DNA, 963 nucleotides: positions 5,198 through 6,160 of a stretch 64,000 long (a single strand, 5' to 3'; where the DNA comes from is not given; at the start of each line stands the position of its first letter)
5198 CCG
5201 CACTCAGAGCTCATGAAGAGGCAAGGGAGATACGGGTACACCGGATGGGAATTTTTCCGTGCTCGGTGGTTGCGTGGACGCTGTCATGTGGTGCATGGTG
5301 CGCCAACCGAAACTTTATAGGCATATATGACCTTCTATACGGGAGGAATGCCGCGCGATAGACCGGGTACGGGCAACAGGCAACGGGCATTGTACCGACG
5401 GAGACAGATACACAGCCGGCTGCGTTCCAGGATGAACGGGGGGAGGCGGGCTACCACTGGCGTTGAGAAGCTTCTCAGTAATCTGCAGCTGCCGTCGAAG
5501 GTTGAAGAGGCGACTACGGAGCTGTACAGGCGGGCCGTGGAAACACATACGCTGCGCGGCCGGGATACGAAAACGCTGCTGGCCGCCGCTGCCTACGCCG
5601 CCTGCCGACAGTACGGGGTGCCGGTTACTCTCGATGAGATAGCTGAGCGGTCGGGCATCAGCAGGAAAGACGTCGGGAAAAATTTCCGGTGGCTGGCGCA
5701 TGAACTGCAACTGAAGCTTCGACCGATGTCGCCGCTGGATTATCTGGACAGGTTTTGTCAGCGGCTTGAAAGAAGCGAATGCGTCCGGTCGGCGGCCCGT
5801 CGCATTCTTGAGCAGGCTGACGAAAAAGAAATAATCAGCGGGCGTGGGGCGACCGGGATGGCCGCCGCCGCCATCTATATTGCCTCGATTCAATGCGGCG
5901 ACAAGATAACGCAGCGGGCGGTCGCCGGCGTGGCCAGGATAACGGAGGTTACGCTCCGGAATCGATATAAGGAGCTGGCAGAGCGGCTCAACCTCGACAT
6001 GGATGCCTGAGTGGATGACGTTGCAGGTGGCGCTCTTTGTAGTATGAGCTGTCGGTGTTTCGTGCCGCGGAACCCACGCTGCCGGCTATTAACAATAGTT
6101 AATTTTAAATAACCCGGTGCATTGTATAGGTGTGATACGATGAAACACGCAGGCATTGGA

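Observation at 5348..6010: Headless TFB paralog: BRE/TBP-binding core without the RNAP-recruiting Zn ribbon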

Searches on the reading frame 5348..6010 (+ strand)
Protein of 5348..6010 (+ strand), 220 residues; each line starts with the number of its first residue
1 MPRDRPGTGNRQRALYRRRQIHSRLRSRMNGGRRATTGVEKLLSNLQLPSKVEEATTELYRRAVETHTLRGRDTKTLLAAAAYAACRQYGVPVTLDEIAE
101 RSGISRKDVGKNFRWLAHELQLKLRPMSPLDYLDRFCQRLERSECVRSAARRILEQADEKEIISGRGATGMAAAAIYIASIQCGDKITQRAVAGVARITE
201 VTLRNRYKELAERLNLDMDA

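Call 5: search_protein_families(library=pfam, proteins=[window:5348-6010:+], max_evalue=0.01)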
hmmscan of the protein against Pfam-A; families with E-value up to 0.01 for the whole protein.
window:5348-6010:+ (220 aa): 4 families
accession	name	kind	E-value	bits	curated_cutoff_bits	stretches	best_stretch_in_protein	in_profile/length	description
PF00382.24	TFIIB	-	1.7e-39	134.1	23.6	2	126-212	5-91/92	Transcription factor TFIIB repeat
PF05460.18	ORC6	-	0.00036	21.2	22.2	1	42-122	4-87/89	Origin recognition complex subunit 6 (ORC6)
PF21886.1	BRF2-like_C_cyclin_rpt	-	0.0011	19.5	27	0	141-187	28-76/138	BRF2-like, C-terminal cyclin repeat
PF04545.22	Sigma70_r4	-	0.0098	15.8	24.1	0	89-107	17-35/50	Sigma-70, region 4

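Call 7: find_homologous_proteins(query=window:5348-6010:+, max_evalue=1e-10)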
Query window:5348-6010:+ (220 aa): 366 proteins with E <= 1e-10 among 3391 candidates; the best 120 are listed.
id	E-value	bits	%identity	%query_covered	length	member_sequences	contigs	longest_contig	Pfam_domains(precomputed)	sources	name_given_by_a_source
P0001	1.5e-117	409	100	87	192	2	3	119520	PF00382.25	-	-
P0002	9.0e-106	370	79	100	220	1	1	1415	PF00382.25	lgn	-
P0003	3.6e-95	336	79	90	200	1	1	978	PF00382.25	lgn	-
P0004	8.4e-91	321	70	88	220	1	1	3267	PF00382.25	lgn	-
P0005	9.5e-91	321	73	95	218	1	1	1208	PF00382.25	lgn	-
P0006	9.1e-88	311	65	100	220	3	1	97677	PF00382.25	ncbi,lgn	-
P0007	6.3e-86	305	68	95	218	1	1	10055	PF00382.25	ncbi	ncbi:MAG: transcription initiation factor IIB [Thermoplasmatota archaeon]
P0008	3.3e-85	303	67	93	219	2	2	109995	PF00382.25,PF04545.23,PF13545.13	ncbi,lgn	-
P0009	1.4e-84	301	69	85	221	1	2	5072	PF00382.25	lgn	-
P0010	9.7e-82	292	67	87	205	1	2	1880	PF00382.25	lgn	-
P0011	4.9e-58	214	53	95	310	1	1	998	PF00382.25,PF08271.18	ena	-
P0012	6.5e-58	214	54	95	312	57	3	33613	PF00382.25,PF08271.18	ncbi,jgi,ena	-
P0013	1.6e-57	213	54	95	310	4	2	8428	PF00382.25,PF08271.18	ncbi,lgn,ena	-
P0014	2.6e-57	212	53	95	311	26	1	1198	PF00382.25,PF08271.18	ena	-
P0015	9.9e-57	210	54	95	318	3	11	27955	PF00382.25,PF04545.23,PF08271.18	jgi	-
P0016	1.0e-56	210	53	95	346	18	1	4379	PF00382.25,PF08271.18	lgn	-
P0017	1.5e-56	210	52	95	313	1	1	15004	PF00382.25,PF08271.18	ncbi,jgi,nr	ncbi:MAG: transcription initiation factor IIB [Thermoplasmata archaeon]|nr:MAG: transcription initia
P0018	7.4e-56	207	58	79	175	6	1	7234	PF00382.25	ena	-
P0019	9.5e-56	207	53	95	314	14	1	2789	PF00382.25,PF04545.23,PF08271.18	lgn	-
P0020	1.1e-55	207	48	99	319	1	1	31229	PF00382.25,PF08271.18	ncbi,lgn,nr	ncbi:MAG: transcription initiation factor IIB [Candidatus Thermoplasmatota archaeon]|nr:transcriptio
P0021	7.0e-55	204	49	93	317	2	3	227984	PF00382.25,PF08271.18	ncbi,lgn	ncbi:MAG: transcription initiation factor IIB [Candidatus Natronoplasma sp.]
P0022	1.8e-54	203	48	94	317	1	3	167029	PF00382.25,PF08271.18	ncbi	-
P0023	2.6e-54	202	48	93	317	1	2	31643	PF00382.25,PF08271.18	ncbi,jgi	-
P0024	3.9e-54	202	50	96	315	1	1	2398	PF00382.25,PF08271.18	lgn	-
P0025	3.9e-54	202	50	96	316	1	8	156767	PF00382.25,PF08271.18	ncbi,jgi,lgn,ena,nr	ncbi:MAG TPA: transcription initiation factor IIB [Euryarchaeota archaeon]|nr:transcription initiati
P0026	4.0e-54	202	50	96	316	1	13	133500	PF00382.25,PF08271.18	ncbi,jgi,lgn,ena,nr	ncbi:MAG: transcription initiation factor IIB [Thermoplasmata archaeon]|nr:transcription initiation 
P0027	5.2e-54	201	48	93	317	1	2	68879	PF00382.25,PF08271.18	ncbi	-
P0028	6.2e-54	201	52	93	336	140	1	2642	PF00382.25,PF08271.18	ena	-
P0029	1.3e-53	200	47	98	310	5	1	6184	PF00382.25,PF08271.18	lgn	-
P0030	2.0e-53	199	50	96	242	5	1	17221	PF00382.25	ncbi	-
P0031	2.4e-53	199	54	84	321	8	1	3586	PF00382.25,PF08271.18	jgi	-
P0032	3.2e-53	199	51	96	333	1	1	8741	PF00382.25,PF08271.18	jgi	-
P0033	3.9e-53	198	50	96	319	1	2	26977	PF00382.25,PF04545.23,PF08271.18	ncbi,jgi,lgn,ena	-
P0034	4.0e-53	198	51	93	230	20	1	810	PF00382.25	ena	-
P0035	4.2e-53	198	50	96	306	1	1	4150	PF00382.25,PF08271.18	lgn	-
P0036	4.2e-53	198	50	96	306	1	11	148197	PF00382.25,PF08271.18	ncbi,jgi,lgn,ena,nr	ncbi:hypothetical protein ES706_00876 [subsurface metagenome]|nr:transcription initiation factor IIB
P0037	5.0e-53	198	50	96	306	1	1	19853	PF00382.25,PF08271.18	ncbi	-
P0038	6.6e-53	198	47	93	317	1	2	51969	PF00382.25,PF08271.18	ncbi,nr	ncbi:MAG: transcription initiation factor IIB [Candidatus Thermoplasmatota archaeon]|nr:transcriptio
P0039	6.7e-53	198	48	93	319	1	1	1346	PF00382.25,PF08271.18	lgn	-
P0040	8.3e-53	197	46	94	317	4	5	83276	PF00382.25,PF08271.18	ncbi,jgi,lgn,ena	-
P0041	8.4e-53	197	51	95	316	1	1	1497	PF00382.25,PF08271.18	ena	-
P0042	8.4e-53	197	51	95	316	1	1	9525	PF00382.25,PF08271.18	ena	-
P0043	8.9e-53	197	47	94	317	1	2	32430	PF00382.25,PF08271.18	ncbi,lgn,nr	ncbi:MAG: transcription initiation factor IIB [Candidatus Thermoplasmatota archaeon]|nr:transcriptio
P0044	1.0e-52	197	50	93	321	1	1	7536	PF00382.25,PF08271.18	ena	-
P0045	1.1e-52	197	51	96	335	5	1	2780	PF00382.25,PF08271.18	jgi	-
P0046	1.1e-52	197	50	96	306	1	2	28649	PF00382.25,PF08271.18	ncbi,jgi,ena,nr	ncbi:MAG: transcription initiation factor IIB [Hadesarchaea archaeon]|nr:transcription initiation fa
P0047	1.3e-52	197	52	93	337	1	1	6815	PF00382.25,PF08271.18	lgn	-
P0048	1.4e-52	197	47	94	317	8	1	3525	PF00382.25,PF08271.18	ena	-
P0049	1.4e-52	197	47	93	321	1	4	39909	PF00382.25,PF08271.18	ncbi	-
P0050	1.4e-52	197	51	93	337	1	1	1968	PF00382.25,PF08271.18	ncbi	-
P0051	1.8e-52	196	52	93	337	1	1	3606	PF00382.25,PF08271.18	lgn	-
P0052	1.9e-52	196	52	93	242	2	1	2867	PF00382.25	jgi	jgi:transcription initiation factor TFIIB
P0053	2.0e-52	196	52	93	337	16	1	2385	PF00382.25,PF08271.18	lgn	-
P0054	2.0e-52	196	51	93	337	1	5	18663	PF00382.25,PF08271.18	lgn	-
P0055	2.0e-52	196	47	94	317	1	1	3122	PF00382.25,PF08271.18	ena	-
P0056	2.1e-52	196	51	93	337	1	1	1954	PF00382.25,PF08271.18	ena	-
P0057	2.1e-52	196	50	96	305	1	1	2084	PF00382.25,PF04545.23,PF03966.23,PF08271.18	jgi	jgi:transcription initiation factor TFIIB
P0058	2.3e-52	196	50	96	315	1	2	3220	PF00382.25,PF04545.23,PF03966.23,PF08271.18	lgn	-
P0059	2.4e-52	196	50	96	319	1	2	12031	PF00382.25,PF04545.23,PF03966.23,PF08271.18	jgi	jgi:transcription initiation factor TFIIB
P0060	2.4e-52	196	51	93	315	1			PF00382.25,PF08271.18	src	-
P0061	2.5e-52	196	51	93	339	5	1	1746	PF00382.25,PF08271.18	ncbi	ncbi:MAG: transcription initiation factor IIB [Methanosarcinales archaeon]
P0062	2.6e-52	196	49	96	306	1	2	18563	PF00382.25,PF08271.18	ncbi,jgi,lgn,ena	ncbi:MAG: transcription initiation factor IIB [Candidatus Hadarchaeaceae archaeon]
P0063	2.6e-52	196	49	96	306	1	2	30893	PF00382.25,PF08271.18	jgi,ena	-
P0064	2.6e-52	196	49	96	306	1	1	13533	PF00382.25,PF08271.18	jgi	jgi:transcription initiation factor TFIIB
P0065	2.6e-52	196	49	96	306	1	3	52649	PF00382.25,PF08271.18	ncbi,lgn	-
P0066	2.7e-52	196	49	96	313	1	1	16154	PF00382.25,PF08271.18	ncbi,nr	ncbi:MAG: transcription initiation factor IIB [Hadesarchaea archaeon DG-33]|nr:MAG: transcription in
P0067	2.8e-52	196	48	99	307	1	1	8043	PF00382.25,PF08271.18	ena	-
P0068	3.1e-52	195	51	96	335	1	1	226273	PF00382.25,PF08271.18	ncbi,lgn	-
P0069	3.1e-52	195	50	96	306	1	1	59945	PF00382.25,PF08271.18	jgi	jgi:transcription initiation factor TFIIB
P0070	3.3e-52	195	49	96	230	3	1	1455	PF00382.25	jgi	-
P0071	3.4e-52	195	51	93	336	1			PF00382.25,PF08271.18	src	-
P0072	3.5e-52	195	47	93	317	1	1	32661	PF00382.25,PF08271.18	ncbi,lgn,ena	-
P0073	3.6e-52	195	49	96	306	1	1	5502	PF00382.25,PF08271.18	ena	-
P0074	3.6e-52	195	49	96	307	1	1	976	PF00382.25,PF08271.18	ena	-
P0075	3.6e-52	195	49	96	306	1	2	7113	PF00382.25,PF08271.18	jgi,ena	-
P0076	4.3e-52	195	51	96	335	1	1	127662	PF00382.25,PF08271.18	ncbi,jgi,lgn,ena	-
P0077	4.4e-52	195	55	80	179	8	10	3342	PF00382.25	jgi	jgi:transcription initiation factor TFIIB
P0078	5.6e-52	195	48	99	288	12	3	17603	PF00382.25,PF08271.18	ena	-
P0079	5.9e-52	195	49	96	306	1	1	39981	PF00382.25,PF08271.18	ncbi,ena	-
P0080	6.6e-52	194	49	96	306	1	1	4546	PF00382.25,PF08271.18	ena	-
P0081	6.6e-52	194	49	96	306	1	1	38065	PF00382.25,PF08271.18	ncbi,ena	-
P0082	8.0e-52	194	49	96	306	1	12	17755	PF00382.25,PF08271.18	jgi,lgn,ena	jgi:transcription initiation factor TFIIB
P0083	8.6e-52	194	50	95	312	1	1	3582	PF00382.25,PF08271.18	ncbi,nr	ncbi:MAG: transcription initiation factor IIB [Thermoplasmatales archaeon]|nr:transcription initiati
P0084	9.0e-52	194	48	96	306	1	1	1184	PF00382.25,PF08271.18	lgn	-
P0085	9.0e-52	194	49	96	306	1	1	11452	PF00382.25,PF08271.18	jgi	jgi:transcription initiation factor TFIIB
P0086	9.0e-52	194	49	96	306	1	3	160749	PF00382.25,PF08271.18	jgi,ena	jgi:transcription initiation factor TFIIB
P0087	9.4e-52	194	49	96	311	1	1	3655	PF00382.25,PF08271.18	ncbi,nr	ncbi:MAG: transcription initiation factor IIB [Hadesarchaea archaeon]|nr:transcription initiation fa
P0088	1.1e-51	194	46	93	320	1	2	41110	PF00382.25,PF08271.18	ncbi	-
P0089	1.1e-51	194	46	93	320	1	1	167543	PF00382.25,PF08271.18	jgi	-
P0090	1.1e-51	194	46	93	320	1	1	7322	PF00382.25,PF08271.18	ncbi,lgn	ncbi:MAG: transcription initiation factor IIB [Thermoplasmatota archaeon]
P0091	1.1e-51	194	46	93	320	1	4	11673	PF00382.25,PF08271.18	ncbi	-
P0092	1.1e-51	194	50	95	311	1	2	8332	PF00382.25,PF08271.18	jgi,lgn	jgi:transcription initiation factor TFIIB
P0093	1.1e-51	194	51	93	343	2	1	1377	PF00382.25,PF08271.18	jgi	-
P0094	1.2e-51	194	48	95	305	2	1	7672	PF00382.25,PF08271.18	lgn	-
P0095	1.2e-51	194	49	95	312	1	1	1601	PF00382.25,PF08271.18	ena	-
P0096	1.3e-51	193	49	96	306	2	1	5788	PF00382.25,PF08271.18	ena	-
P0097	1.6e-51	193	49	95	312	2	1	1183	PF00382.25,PF08271.18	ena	-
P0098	1.6e-51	193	49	95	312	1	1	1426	PF00382.25,PF08271.18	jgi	-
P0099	1.6e-51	193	49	95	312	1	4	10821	PF00382.25,PF08271.18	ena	-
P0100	1.6e-51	193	50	95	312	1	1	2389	PF00382.25,PF08271.18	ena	-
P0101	2.3e-51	193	48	96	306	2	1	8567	PF00382.25,PF08271.18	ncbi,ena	-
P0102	2.4e-51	193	50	95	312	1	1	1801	PF00382.25,PF08271.18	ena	-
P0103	2.5e-51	193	53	77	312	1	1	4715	PF00382.25,PF08271.18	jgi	-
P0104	2.5e-51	193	50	93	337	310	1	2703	PF00382.25,PF08271.18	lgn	-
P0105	2.9e-51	192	50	96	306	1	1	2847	PF00382.25,PF08271.18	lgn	-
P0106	3.3e-51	192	45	96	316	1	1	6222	PF00382.25,PF08271.18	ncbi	-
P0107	4.3e-51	192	50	96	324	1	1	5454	PF00382.25,PF08271.18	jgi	-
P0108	6.1e-51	191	49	96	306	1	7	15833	PF00382.25,PF08271.18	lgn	-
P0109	6.1e-51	191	49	95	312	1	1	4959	PF00382.25,PF08271.18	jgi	jgi:transcription initiation factor TFIIB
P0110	6.2e-51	191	48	96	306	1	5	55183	PF00382.25,PF08271.18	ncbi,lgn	ncbi:MAG: transcription initiation factor IIB [Candidatus Hadarchaeales archaeon]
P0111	6.3e-51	191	48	96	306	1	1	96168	PF00382.25,PF08271.18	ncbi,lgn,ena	-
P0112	6.8e-51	191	49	96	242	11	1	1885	PF00382.25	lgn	-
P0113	7.3e-51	191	48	96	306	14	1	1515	PF00382.25,PF08271.18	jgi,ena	-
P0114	7.5e-51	191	46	93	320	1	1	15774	PF00382.25,PF08271.18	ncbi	ncbi:MAG: transcription initiation factor IIB [Thermoplasmatota archaeon]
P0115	8.2e-51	191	49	96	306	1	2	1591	PF00382.25,PF08271.18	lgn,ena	-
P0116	8.6e-51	191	49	95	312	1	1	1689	PF00382.25,PF08271.18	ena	-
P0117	1.3e-50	190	48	96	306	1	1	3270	PF00382.25,PF08271.18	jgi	-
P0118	1.4e-50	190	49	96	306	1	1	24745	PF00382.25,PF08271.18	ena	-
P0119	1.4e-50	190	49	96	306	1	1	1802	PF00382.25,PF08271.18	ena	-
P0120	1.4e-50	190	50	95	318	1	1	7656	PF00382.25,PF08271.18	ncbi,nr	ncbi:MAG: transcription initiation factor IIB [Euryarchaeota archaeon]|nr:transcription initiation f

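Call 9: find_related_loci(query=window:5348-6010:+, collection=genome_contigs, flank=6000)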
Query window:5348-6010:+ (220 aa) in genome_contigs; peptide patterns used: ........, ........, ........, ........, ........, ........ (x = any residue, [..] = any of these).
236 stretches matched a pattern, but none encodes a relative of the query by tblastn (E <= 1e-3).

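Call 11: find_related_loci(query=A2, collection=genome_contigs, flank=6000)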
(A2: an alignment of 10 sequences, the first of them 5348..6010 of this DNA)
Query A2 (220 aa) in genome_contigs; peptide patterns used: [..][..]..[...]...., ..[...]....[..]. (x = any residue, [..] = any of these).
600 stretches matched a pattern (row limit reached: there are more); 597 encode a relative of the query (tblastn E <= 1e-3); the best 80 are kept; 80 distinct loci.
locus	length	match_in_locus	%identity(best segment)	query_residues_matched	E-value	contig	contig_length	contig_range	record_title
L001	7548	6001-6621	51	15-218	1e-60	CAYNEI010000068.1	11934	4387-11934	MAG TPA_asm: uncultured Thermoplasmatales archaeon isolate SRP284430_co1_19 genome assembly, contig: NODE_3795_length_11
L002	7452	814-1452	52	10-218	6e-59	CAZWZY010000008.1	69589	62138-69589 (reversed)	MAG TPA_asm: uncultured Thermoplasmatales archaeon isolate SRP332253_co2_59 genome assembly, contig: NODE_294_length_695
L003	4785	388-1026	52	10-218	9e-59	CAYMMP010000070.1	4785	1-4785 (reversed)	MAG TPA_asm: uncultured Thermoplasmatales archaeon isolate binchicken_co19_562 genome assembly, contig: NODE_31806_lengt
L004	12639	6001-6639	51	10-218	2e-58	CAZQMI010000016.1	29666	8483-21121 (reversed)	MAG TPA_asm: uncultured Thermoplasmatales archaeon isolate SRP332253_co2_224 genome assembly, contig: NODE_1378_length_2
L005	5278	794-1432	51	10-218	3e-58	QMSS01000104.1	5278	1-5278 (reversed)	MAG: Thermoplasmata archaeon isolate B82_G9 B82_Guay9_scaffold_29574, whole genome shotgun sequence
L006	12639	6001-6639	50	10-218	8e-58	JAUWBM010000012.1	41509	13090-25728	MAG: Thermoplasmatota archaeon isolate CSMAG_1320 CSMAG_1320_k141_1734260_length_41509_cov_15.9840, whole genome shotgun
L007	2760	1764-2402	51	10-218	2e-58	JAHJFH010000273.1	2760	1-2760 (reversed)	MAG: Thermoplasmatota archaeon isolate Modern_marine_glass_biofilm.mb.18 Modern_marine_glas.mb.18_k141_906559, whole gen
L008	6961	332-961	50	11-216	1e-57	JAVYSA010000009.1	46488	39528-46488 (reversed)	MAG: Thermoplasmata archaeon isolate DRTY-16_202007_bins_23 DRTY-16_202007_bins_23_scaffold_9, whole genome shotgun sequ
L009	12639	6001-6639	50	10-218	1e-57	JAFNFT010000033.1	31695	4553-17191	MAG: Methanobacteriota archaeon isolate bin_19 PROKKA_contig000033, whole genome shotgun sequence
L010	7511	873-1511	50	10-218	2e-57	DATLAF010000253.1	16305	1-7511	MAG TPA_asm: Thermoplasmatota archaeon isolate SMAG_U14264 k141_2889194, whole genome shotgun sequence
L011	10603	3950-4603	44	5-219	1e-57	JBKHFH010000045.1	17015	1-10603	MAG: Thermoplasmata archaeon isolate D1M05_39 NODE_2438_length_17015_cov_31.762618, whole genome shotgun sequence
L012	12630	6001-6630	49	11-216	2e-57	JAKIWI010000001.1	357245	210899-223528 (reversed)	MAG: Thermoplasmata archaeon isolate AcS5-58 NODE_14_length_357245_cov_27.718469, whole genome shotgun sequence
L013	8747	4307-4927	51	15-218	1e-57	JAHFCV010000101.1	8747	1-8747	MAG: Candidatus Methanoperedens sp. isolate nzgw23 NODE_9268_length_8748_cov_4.517909, whole genome shotgun sequence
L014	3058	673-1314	49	8-218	8e-58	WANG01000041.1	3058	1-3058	MAG: Candidatus Hydrothermarchaeota archaeon isolate S140_74_esom k151_188238, whole genome shotgun sequence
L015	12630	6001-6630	54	11-216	5e-57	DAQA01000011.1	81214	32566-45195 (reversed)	MAG TPA_asm: Euryarchaeota archaeon UBA202 UBA202_contig_1214, whole genome shotgun sequence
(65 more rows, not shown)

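Call 12: find_encoding_contigs(protein=P0006, flank=8000, max_places=3)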
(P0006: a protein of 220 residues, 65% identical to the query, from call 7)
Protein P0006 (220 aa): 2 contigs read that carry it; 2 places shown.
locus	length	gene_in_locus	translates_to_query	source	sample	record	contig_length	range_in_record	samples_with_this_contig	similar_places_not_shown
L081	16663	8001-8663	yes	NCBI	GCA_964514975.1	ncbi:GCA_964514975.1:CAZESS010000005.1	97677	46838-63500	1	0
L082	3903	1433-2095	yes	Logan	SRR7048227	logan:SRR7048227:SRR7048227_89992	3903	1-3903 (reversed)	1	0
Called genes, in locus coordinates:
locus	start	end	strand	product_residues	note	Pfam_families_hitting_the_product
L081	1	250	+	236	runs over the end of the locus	PF00149:Metallophos, PF12850:Metallophos_2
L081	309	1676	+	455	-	-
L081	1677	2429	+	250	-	-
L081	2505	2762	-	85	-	PF01906:YbjQ_1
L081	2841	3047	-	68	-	-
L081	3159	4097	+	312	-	PF00389:2-Hacid_dh, PF02826:2-Hacid_dh_C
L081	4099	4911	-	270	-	-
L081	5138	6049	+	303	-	-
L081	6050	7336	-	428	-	PF00501:AMP-binding, PF14535:AMP-binding_C_2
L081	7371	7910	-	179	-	PF13302:Acetyltransf_3, PF13420:Acetyltransf_4, PF00583:Acetyltransf_1, PF13508:Acetyltransf_7, PF08445:FR47 (weak)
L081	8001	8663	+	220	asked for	PF00382:TFIIB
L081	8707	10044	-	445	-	-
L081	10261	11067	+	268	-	-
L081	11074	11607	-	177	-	PF01661:Macro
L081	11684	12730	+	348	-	PF13353:Fer4_12 (weak), PF04055:Radical_SAM (weak)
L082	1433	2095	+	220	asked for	PF00382:TFIIB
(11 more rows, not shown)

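Call 13: find_encoding_contigs(protein=P0008, flank=8000, max_places=3)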
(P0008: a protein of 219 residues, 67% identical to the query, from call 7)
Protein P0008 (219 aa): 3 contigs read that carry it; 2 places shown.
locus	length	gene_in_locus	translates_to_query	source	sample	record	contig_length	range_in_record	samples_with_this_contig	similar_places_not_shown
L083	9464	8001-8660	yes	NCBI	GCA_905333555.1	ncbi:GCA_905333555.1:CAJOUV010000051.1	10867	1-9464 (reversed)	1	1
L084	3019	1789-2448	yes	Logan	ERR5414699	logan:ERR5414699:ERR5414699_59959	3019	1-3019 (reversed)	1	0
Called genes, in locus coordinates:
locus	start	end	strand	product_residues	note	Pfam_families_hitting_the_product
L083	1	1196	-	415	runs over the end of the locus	PF00070:Pyr_redox (faint), PF00890:FAD_binding_2 (weak), PF01266:DAO (faint), PF07992:Pyr_redox_2, PF12831:FAD_oxidored (weak), PF13450:NAD_binding_8 (weak), PF13738:Pyr_redox_3 (weak)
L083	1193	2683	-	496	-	PF00070:Pyr_redox (faint), PF01266:DAO, PF07992:Pyr_redox_2 (faint), PF13450:NAD_binding_8 (weak), PF04324:Fer2_BFD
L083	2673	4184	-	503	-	PF00370:FGGY_N, PF02782:FGGY_C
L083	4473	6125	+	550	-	PF09843:DUF2070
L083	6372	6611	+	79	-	-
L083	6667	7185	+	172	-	-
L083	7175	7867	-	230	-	PF23023:Anti-Pycsar_Apyc1, PF00753:Lactamase_B, PF12706:Lactamase_B_2 (weak)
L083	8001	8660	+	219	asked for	PF00382:TFIIB, PF13545:HTH_Crp_2 (faint), PF04545:Sigma70_r4 (faint), PF00382:TFIIB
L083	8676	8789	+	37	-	-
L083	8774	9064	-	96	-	-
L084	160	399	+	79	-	-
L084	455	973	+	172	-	-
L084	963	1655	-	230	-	PF23023:Anti-Pycsar_Apyc1, PF00753:Lactamase_B, PF12706:Lactamase_B_2 (weak)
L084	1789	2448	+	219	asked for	PF00382:TFIIB, PF13545:HTH_Crp_2 (faint), PF04545:Sigma70_r4 (faint), PF00382:TFIIB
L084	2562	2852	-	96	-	-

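Call 14: find_encoding_contigs(protein=P0001, flank=3000, max_places=4)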
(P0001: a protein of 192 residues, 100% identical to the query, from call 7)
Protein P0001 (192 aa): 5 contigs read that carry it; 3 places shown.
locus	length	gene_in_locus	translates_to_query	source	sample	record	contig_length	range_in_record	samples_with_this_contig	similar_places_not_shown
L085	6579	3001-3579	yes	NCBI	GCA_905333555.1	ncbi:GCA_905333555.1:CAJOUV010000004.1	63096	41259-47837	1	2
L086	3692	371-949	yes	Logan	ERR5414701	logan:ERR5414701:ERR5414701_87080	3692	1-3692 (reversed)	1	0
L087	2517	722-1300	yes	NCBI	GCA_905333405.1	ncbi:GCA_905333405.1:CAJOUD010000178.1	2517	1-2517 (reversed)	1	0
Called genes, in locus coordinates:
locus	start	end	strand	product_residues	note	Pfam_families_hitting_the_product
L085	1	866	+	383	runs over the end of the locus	-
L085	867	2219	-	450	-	PF00501:AMP-binding, PF14535:AMP-binding_C_2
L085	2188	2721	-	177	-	PF13302:Acetyltransf_3, PF13420:Acetyltransf_4 (weak), PF00583:Acetyltransf_1, PF13508:Acetyltransf_7, PF08445:FR47 (weak)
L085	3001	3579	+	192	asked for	PF00382:TFIIB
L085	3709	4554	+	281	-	-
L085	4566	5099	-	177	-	PF01661:Macro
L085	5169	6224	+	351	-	PF04055:Radical_SAM (weak)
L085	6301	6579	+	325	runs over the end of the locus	PF00297:Ribosomal_L3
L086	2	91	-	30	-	?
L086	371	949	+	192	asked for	PF00382:TFIIB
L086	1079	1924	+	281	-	-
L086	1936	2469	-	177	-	PF01661:Macro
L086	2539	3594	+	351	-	PF04055:Radical_SAM (weak)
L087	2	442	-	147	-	?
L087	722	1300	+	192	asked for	PF00382:TFIIB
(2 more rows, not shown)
